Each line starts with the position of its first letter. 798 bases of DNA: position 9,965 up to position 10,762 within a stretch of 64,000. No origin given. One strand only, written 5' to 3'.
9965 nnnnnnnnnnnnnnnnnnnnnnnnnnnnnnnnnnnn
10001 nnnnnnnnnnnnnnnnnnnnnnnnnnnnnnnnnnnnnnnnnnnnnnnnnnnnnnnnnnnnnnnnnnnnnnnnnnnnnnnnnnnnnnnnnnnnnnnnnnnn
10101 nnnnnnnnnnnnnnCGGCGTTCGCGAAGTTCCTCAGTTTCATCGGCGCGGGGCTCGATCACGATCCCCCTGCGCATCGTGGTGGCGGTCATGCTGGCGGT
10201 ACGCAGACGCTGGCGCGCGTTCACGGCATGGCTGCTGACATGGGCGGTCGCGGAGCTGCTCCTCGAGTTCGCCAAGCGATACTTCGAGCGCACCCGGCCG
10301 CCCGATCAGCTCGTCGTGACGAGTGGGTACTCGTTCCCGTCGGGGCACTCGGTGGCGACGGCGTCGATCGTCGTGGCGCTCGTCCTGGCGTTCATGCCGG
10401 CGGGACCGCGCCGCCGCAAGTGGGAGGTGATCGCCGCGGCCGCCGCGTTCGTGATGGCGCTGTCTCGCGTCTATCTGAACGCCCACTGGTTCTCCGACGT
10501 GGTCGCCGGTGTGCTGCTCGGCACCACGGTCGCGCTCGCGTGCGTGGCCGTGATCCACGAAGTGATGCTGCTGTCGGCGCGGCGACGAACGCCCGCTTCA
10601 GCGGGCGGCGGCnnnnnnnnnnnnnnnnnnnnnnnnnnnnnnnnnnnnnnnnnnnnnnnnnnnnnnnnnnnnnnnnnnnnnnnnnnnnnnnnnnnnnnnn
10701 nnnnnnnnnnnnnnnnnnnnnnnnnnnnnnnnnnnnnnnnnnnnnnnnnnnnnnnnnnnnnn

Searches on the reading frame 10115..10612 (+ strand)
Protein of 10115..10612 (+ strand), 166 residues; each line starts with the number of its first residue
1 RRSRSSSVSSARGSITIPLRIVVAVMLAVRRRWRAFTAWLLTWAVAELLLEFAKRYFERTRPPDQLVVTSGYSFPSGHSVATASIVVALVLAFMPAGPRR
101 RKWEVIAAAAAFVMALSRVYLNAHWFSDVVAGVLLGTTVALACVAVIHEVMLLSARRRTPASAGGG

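Call 36: search_protein_families(library=pfam, proteins=[window:10115-10612:+], max_evalue=0.01)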
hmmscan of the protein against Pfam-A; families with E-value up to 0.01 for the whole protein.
window:10115-10612:+ (166 aa): 3 families
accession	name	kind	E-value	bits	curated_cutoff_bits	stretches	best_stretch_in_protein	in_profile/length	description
PF01569.27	PAP2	-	2.1e-20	73.2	27.2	1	40-149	6-127/130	PAP2 superfamily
PF14378.12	PAP2_3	-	0.00044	20.6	27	1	67-140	120-188/190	PAP2 superfamily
PF02681.20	DUF212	-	0.0037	17.9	26.5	0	35-114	5-79/126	Divergent PAP2 family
